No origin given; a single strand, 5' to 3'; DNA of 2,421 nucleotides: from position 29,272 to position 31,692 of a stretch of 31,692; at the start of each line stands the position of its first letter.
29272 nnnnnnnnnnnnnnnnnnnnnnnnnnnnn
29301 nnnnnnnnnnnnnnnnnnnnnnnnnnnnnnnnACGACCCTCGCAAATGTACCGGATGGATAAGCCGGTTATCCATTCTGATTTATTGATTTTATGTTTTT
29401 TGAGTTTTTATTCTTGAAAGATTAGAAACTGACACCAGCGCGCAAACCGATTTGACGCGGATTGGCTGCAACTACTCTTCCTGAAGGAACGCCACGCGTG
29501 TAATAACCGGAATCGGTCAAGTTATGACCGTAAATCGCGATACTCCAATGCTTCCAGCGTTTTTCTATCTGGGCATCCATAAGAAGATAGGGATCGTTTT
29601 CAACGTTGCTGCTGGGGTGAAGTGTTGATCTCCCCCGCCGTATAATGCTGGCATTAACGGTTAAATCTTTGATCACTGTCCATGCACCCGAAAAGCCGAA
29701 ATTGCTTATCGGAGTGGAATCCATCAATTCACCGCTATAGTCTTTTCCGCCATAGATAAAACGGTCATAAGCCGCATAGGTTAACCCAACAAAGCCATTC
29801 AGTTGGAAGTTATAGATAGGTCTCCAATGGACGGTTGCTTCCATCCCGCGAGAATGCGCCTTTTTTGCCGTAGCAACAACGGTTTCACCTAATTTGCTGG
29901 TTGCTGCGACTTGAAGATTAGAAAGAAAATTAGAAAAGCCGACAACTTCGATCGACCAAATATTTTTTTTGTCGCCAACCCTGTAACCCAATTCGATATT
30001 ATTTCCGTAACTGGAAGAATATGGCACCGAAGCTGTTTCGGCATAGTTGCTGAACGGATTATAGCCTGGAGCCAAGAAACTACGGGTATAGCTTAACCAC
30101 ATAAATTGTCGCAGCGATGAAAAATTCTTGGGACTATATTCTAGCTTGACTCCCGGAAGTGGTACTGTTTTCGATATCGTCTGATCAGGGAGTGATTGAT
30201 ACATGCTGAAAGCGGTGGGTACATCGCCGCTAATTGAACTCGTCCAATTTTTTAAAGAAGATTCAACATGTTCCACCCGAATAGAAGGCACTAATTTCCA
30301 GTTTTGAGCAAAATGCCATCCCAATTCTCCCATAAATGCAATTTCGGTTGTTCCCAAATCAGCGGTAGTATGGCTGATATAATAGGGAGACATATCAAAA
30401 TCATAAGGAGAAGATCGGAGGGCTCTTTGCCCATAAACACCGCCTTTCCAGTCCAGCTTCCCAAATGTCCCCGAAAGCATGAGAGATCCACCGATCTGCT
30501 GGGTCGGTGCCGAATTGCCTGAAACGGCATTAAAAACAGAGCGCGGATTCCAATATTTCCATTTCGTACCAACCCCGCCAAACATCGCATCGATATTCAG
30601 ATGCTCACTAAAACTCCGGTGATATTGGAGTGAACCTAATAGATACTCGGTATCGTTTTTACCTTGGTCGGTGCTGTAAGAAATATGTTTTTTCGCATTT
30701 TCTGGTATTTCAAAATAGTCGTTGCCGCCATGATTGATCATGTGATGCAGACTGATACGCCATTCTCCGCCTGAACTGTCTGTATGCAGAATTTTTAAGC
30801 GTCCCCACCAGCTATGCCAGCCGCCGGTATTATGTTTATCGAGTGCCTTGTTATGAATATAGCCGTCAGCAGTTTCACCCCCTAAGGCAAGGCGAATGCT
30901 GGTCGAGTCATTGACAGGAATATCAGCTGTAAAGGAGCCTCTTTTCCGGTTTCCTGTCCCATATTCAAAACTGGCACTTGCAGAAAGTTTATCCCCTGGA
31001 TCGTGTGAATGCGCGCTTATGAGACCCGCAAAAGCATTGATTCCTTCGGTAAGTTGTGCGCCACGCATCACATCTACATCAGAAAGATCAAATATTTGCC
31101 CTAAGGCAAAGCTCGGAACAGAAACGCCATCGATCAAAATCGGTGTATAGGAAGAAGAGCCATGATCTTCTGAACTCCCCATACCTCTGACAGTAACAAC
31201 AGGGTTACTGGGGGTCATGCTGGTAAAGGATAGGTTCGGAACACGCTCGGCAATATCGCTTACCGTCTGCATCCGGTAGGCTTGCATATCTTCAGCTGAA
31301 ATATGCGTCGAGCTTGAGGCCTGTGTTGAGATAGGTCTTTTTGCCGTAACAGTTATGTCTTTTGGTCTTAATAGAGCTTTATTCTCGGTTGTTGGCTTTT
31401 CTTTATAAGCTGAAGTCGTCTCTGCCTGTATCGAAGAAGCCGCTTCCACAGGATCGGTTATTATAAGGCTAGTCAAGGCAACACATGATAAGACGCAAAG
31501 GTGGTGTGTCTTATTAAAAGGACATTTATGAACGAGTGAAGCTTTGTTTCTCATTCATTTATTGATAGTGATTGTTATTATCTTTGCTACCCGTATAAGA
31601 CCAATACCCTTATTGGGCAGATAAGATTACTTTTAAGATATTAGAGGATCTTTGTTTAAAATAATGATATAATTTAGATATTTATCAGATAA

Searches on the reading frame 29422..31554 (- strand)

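Call 10: search_protein_families(library=pfam, proteins=[window:29422-31554:-], max_evalue=0.01)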
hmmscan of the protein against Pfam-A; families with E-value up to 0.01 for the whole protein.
window:29422-31554:- (710 aa): 2 families
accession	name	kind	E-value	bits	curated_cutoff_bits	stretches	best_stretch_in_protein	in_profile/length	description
PF00593.30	TonB_dep_Rec_b-barrel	-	1.1e-24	88.6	27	1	293-679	51-436/436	TonB dependent receptor-like, beta-barrel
PF07715.20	Plug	-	2.2e-11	44.7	23.9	1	76-177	3-106/107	TonB-dependent Receptor Plug Domain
